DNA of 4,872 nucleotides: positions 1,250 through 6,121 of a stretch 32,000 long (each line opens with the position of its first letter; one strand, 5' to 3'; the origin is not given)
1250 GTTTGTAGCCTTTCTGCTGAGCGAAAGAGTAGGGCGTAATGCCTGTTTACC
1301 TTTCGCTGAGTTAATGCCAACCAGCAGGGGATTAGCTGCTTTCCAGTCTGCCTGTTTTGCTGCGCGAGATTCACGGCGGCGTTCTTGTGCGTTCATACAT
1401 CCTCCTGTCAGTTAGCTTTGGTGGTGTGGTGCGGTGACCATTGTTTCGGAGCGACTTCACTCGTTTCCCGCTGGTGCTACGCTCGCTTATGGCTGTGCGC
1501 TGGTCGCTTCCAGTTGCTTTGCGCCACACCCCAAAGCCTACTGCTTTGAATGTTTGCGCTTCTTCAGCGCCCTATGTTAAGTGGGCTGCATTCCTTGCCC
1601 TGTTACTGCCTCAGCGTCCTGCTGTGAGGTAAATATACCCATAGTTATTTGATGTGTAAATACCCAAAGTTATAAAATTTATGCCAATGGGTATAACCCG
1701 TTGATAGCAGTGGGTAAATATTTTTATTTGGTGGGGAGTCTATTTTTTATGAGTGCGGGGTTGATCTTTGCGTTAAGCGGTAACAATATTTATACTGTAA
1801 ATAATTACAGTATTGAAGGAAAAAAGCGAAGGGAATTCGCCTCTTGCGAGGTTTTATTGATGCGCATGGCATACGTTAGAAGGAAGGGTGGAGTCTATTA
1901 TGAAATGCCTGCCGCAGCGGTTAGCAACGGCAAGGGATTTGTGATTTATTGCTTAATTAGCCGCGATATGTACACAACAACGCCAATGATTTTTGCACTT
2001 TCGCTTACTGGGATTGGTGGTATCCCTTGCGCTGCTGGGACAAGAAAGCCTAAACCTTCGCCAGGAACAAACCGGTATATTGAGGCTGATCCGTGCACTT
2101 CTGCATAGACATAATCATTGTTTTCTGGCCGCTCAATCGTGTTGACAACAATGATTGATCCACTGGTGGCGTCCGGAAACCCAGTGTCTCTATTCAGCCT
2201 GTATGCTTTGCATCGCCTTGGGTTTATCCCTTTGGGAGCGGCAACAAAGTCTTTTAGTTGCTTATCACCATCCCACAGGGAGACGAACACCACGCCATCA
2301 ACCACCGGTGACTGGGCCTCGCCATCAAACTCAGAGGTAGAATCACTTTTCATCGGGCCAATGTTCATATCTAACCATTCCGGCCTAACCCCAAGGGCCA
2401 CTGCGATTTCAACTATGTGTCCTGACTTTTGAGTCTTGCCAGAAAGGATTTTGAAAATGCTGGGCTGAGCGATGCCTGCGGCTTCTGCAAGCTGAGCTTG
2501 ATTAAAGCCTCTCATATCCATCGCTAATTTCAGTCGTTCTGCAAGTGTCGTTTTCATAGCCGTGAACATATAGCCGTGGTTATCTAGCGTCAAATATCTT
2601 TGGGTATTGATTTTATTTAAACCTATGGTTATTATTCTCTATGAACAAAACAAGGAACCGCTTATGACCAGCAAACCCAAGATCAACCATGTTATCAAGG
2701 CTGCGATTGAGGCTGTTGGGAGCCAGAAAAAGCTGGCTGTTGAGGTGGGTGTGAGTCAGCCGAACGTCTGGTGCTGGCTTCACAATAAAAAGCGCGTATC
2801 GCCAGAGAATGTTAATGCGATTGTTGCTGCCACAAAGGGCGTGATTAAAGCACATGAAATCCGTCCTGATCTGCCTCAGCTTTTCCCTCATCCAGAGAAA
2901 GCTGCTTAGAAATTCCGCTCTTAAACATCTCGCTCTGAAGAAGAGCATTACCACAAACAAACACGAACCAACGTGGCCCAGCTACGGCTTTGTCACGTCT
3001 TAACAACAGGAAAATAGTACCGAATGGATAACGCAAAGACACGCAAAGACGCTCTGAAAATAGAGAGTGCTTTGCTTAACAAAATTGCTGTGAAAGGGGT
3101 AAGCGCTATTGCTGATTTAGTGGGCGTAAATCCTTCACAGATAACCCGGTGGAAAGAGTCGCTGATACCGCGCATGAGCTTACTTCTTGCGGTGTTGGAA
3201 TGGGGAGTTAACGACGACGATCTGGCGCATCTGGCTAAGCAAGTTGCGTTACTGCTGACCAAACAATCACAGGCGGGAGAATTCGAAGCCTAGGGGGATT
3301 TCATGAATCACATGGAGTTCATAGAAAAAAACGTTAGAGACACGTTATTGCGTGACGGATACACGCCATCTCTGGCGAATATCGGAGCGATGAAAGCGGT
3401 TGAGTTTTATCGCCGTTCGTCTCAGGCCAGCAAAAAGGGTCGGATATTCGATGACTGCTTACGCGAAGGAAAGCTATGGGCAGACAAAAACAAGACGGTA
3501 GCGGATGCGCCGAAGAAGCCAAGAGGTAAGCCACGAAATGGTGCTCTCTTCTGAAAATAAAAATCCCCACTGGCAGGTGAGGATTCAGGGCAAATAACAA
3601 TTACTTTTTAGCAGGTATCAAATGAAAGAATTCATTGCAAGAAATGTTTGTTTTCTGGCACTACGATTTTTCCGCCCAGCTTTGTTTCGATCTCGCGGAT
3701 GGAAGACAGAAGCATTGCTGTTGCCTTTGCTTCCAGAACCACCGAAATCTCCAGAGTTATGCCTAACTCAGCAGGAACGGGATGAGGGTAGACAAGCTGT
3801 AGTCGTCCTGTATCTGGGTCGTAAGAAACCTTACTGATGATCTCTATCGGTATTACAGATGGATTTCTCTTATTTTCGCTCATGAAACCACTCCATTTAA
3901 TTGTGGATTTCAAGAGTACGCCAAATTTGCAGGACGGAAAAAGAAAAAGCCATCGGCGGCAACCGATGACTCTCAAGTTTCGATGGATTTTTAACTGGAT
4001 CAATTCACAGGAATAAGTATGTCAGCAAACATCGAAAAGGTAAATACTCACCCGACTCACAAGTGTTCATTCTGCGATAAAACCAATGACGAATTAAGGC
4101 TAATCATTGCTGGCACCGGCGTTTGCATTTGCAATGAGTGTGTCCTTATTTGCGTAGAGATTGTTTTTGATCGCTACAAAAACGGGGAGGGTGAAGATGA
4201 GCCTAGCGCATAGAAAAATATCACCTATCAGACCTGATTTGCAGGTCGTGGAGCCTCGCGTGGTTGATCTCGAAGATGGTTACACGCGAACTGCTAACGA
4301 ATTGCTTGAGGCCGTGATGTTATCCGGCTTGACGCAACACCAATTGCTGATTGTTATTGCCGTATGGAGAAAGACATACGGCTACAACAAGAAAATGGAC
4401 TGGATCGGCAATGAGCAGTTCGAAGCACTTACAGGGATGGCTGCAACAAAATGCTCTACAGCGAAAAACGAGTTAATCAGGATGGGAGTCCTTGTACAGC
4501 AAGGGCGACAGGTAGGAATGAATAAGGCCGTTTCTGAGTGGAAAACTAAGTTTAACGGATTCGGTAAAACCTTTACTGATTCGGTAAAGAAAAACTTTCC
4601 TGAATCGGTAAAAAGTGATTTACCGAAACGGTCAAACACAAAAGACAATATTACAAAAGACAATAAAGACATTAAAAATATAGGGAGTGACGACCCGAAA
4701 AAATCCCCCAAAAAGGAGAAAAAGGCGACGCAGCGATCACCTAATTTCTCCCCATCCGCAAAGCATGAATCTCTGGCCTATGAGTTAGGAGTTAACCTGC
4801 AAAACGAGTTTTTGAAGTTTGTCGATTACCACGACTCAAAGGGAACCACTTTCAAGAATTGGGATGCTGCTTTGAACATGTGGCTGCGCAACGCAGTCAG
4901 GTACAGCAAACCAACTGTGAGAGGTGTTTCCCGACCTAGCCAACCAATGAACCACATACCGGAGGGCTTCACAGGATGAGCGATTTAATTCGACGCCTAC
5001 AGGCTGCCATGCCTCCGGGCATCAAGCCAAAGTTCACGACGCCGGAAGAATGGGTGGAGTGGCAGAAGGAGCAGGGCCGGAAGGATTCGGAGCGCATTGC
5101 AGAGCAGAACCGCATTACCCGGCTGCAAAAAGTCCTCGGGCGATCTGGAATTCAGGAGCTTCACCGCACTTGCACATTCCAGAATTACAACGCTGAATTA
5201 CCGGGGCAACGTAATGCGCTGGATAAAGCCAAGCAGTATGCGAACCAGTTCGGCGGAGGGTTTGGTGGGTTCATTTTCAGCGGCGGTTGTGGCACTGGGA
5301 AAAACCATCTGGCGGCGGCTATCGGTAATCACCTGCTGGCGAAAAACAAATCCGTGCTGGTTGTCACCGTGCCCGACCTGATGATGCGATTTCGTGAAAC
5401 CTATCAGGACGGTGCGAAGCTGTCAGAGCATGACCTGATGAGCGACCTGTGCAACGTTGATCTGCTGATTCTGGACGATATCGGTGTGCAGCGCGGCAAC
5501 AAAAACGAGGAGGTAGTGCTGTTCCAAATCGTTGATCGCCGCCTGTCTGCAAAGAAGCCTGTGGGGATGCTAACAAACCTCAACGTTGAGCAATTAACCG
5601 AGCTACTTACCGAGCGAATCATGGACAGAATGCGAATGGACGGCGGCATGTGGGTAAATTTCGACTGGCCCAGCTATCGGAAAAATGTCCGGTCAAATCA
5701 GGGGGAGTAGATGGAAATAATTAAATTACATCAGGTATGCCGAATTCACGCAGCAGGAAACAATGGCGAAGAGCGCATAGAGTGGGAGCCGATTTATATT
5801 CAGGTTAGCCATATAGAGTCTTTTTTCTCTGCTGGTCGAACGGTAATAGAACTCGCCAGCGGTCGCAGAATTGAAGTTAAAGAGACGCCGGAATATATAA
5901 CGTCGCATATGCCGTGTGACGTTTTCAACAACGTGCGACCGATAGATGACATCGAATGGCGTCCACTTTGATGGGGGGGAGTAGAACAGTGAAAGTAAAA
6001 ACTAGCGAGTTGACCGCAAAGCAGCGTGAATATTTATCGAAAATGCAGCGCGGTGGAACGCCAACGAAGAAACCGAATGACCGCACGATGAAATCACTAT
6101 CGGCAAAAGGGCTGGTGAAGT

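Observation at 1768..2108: LexA-box promoter firing convergently into the 3' end of cI: candidate SOS-controlled antirepressor or antisense switch in the rex slot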

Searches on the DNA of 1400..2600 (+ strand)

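Call 3: search_dna_similar(query=window:1400-2600:+, collection=phages, mode=near, max_rows=30)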
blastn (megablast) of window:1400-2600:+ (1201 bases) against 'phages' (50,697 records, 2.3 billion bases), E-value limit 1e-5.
No match.

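Call 6: search_dna_similar(query=window:1400-2600:+, collection=ecoli_genomes, mode=near, max_rows=30)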
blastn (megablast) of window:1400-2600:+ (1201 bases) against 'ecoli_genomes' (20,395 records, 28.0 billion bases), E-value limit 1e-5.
No match.

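Call 7: search_dna_similar(query=window:1600-2000:+, collection=phages, mode=distant, max_rows=30)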
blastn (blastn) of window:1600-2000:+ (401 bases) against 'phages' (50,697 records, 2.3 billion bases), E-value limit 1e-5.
No match.
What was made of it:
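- Tried and rejected: Megablast and blastn of 1400-2600 and 1600-2000 against phages and E. coli genomes found no match (calls 3, 6, 7).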

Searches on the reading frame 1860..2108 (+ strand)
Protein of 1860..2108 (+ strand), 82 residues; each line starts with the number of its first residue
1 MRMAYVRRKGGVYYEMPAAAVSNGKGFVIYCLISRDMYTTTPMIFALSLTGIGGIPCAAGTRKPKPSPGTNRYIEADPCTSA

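Call 14: search_protein_families(library=pfam, proteins=[window:1860-2108:+], max_evalue=0.1)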
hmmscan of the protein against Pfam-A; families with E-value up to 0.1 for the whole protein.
window:1860-2108:+ (82 aa): 0 families

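Call 24: find_homologous_proteins(query=window:1860-2108:+, max_evalue=0.01)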
Query window:1860-2108:+ (82 aa): 1 proteins with E <= 0.01 among 2 candidates.
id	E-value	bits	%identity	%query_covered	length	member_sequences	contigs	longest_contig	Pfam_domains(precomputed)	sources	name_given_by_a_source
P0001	2.5e-48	179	100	100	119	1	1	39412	-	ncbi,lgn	-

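Call 25: search_protein_families(library=phrogs, proteins=[window:1860-2108:+], max_evalue=0.1)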
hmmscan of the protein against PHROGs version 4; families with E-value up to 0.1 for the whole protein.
window:1860-2108:+ (82 aa): 0 families

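Call 26: find_encoding_contigs(protein=P0001, flank=3000, max_places=4)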
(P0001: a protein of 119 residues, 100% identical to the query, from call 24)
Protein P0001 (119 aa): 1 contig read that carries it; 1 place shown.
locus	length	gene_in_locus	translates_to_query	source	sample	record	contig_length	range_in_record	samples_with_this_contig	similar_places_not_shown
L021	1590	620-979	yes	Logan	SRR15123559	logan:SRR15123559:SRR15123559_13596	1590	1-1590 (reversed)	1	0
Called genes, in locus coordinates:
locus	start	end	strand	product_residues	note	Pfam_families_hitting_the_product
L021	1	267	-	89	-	?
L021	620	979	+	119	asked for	-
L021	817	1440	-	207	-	PF01381:HTH_3, PF12844:HTH_19 (faint), PF00717:Peptidase_S24 (faint)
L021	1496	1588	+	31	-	?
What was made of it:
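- Tried and rejected: The 119-aa version starting at 1749 that a gene caller produced (P0001, calls 24, 26).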

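Call 53: search_protein_representatives(protein=window:1860-2105:+)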
Query: 82 residues. Proteins with E-value up to 0.001 (for the whole library): 6; up to 1e-10: 1; up to 1e-30: 1. The best 6 are listed.
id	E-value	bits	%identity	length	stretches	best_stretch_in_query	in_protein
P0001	7.9e-49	179.1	100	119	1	1-82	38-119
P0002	3.8e-06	43.2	40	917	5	39-78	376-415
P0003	4.0e-05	40.0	47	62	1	4-62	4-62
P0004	2.2e-04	37.6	28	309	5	27-70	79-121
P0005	4.0e-04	36.8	44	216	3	51-74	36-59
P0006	8.5e-04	35.7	52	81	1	1-56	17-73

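Call 54: predict_structure(protein=window:1860-2105:+)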
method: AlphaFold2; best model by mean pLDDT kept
length: 82 residues; sequences in the alignment: 1
mean_pLDDT: 42.4   pTM: 0.21
mean pLDDT of the five models: 42.4, 41.0, 40.5, 36.5, 36.3
residues with pLDDT >= 90: 0; 70-90: 0; 50-70: 3; < 50: 79
segments of 3 or more residues with pLDDT < 50: 1-23, 26-32, 34-82
pLDDT, mean of each block of 10 residues (from residue 1): 40 46 46 48 46 39 38 38 34
secondary structure, 60 per line:
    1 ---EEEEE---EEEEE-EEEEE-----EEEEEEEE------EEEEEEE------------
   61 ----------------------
elements in order: E4-8 E12-16 E18-22 E28-35 E42-48
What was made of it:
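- The single-sequence AlphaFold model is unusable, with pLDDT 42 (call 54).
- Tried and rejected: AlphaFold on the single sequence gave pLDDT 42, so no fold search was attempted (call 54).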

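Call 56: list_cluster_members(proteins=[P0001, P0003, P0006])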
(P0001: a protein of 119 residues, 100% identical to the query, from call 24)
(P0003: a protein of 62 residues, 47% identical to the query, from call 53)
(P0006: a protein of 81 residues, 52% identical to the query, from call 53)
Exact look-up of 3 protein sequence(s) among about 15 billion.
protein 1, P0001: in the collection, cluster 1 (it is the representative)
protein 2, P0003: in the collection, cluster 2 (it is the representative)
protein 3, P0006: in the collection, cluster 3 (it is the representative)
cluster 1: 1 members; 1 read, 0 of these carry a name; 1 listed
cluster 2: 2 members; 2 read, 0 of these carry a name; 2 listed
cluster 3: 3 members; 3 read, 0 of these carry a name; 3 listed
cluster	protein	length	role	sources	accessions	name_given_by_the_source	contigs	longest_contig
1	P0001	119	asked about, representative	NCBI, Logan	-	-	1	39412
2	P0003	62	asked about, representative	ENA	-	-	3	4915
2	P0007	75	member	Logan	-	-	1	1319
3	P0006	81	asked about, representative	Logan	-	-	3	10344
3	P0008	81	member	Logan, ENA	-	-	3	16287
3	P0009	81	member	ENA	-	-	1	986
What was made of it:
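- Tried and rejected: Cluster look-up gave no names (call 56).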

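Call 63: search_protein_families(library=ncbifam, alignment_id=A3, max_evalue=1)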
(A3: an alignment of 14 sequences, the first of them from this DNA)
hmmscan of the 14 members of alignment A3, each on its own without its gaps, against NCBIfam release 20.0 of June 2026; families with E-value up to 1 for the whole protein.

A. member 1, seq(82 aa): 0 families

B. families by the number of members that match (of 14 scanned): 0 families

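Call 64: search_protein_families(library=pfam, alignment_id=A3, max_evalue=1)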
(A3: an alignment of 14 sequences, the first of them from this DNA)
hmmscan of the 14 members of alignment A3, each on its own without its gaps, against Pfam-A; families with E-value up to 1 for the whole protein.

A. member 1, seq(82 aa): 0 families

B. families by the number of members that match (of 14 scanned): 2 families
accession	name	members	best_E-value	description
PF17210.9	SdrD_B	1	0.12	SdrD B-like domain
PF05915.17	TMEM_230_134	1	0.15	Transmembrane proteins 230/134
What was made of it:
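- On Gifsy-type dinI-antirepressor-irsA operon: No Pfam, PHROG or NCBIfam family matches the ORF (calls 14, 25, 63, 64).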

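Call 65: search_solved_structures(query=A3, max_evalue=5)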
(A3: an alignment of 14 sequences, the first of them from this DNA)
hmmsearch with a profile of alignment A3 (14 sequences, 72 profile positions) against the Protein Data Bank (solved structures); distinct sequences matched with E-value up to 5: 2.
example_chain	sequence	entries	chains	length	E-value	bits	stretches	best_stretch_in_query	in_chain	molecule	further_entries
7qda_A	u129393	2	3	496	2.1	12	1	25-43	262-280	CalpL | SAVED domain-containing protein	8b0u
8b0r_A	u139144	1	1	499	2.1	12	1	25-43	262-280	SMODS-associated and fused to various effectors domain-containing protein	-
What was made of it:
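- Tried and rejected: Pfam, PHROGs, NCBIfam and a PDB profile search for the small protein found nothing meaningful (calls 14, 25, 63, 64, 65).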

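Call 67: find_homologous_proteins(query=A3, max_evalue=0.001)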
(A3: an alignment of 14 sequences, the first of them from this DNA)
Query A3 (14 sequences) (82 aa, profile of the alignment): 3 proteins with E <= 0.001 among 439 candidates.
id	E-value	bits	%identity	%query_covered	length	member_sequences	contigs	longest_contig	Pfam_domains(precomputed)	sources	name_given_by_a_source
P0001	8.5e-23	98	100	100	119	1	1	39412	-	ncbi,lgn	-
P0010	5.3e-18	83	-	-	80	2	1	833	-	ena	-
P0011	5.3e-15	73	34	74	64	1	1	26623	-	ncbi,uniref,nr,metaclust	ncbi:hypothetical protein XBKQ1_970020 [Xenorhabdus bovienii str. kraussei Quebec]|uniref:Uncharacte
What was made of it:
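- Tried and rejected: The word-indexed protein search (calls 24, 67) and HMMER against 1.84 billion representatives (call 53) returned only five unnamed or 'hypothetical' family members (P0001, P0003, P0006, P0010, P0011) plus spurious repeat proteins.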

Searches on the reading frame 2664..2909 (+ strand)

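Call 14: search_protein_families(library=pfam, proteins=[window:2664-2909:+], max_evalue=0.1)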
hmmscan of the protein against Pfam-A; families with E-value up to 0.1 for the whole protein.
window:2664-2909:+ (81 aa): 3 families
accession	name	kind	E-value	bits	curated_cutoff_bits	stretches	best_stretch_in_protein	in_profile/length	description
PF15943.11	YdaS_toxin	-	1.6e-18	66.7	30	1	11-70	1-60/65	Bacterial toxin YdaS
PF14549.12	P22_Cro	-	0.00015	21.9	30.2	1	12-64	3-52/60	DNA-binding transcriptional regulator Cro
PF13022.12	HTH_Tnp_1_2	-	0.056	14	27.9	1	19-46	27-54/122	Helix-turn-helix of insertion element transposase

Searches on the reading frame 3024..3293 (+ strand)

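Call 14: search_protein_families(library=pfam, proteins=[window:3024-3293:+], max_evalue=0.1)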
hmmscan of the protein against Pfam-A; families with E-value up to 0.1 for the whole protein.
window:3024-3293:+ (89 aa): 6 families
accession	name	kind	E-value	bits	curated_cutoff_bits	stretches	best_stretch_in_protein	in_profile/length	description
PF05269.17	Phage_CII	-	2.3e-31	108.3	21.3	1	1-82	1-82/91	Bacteriophage CII protein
PF13384.12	HTH_23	-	0.0011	19.2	24.6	1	23-44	17-38/50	Homeodomain-like domain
PF12041.13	DELLA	-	0.0064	16.8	23.8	0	14-48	27-61/69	Transcriptional regulator DELLA protein N terminal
PF20292.4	MC7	-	0.02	15.4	27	1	37-69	2-35/69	ABC-three component (ABC-3C) system Middle Component 7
PF13551.12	HTH_29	-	0.05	14.1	28.1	1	25-46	14-35/64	Winged helix-turn helix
PF13518.12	HTH_28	-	0.095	13.2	25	0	25-44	14-33/52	Helix-turn-helix domain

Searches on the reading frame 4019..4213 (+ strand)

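Call 75: search_protein_families(library=pfam, proteins=[window:4019-4213:+], max_evalue=0.01)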
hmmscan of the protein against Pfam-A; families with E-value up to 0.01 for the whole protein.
window:4019-4213:+ (64 aa): 1 family
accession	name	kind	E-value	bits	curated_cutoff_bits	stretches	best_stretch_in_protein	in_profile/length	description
PF06689.19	zf-C4_ClpX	-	4.9e-13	49.2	27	1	15-50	2-38/39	ClpX C4-type zinc finger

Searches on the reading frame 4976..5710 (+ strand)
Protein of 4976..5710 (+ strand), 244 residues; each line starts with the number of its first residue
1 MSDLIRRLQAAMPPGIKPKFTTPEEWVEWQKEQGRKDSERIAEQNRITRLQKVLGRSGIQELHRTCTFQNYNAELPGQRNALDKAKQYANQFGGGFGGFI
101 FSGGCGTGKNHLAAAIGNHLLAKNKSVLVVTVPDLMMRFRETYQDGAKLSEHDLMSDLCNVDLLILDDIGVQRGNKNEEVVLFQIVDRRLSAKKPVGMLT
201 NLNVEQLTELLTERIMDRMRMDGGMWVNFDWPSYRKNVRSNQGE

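Call 75: search_protein_families(library=pfam, proteins=[window:4976-5710:+], max_evalue=0.01)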
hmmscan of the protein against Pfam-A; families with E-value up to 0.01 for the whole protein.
window:4976-5710:+ (244 aa): 3 families
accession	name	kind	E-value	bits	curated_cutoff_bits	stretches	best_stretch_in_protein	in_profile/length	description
PF01695.23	IstB_IS21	-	2.5e-16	60.4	24.1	1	100-240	96-236/238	IstB-like ATP binding protein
PF00308.24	Bac_DnaA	-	1.1e-11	45.6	23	1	63-221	2-157/162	Bacterial DnaA ATPAse domain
PF04851.21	ResIII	-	0.01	16.2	22.5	0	77-148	7-78/164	Type III restriction enzyme, res subunit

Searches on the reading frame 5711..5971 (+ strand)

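Call 75: search_protein_families(library=pfam, proteins=[window:5711-5971:+], max_evalue=0.01)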
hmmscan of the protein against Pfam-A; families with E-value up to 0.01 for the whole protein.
window:5711-5971:+ (86 aa): 1 family
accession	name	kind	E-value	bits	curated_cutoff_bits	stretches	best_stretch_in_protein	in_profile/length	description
PF06289.16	FlbD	-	0.00027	20.9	24.7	1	22-65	6-49/59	Flagellar and Swarming motility proteins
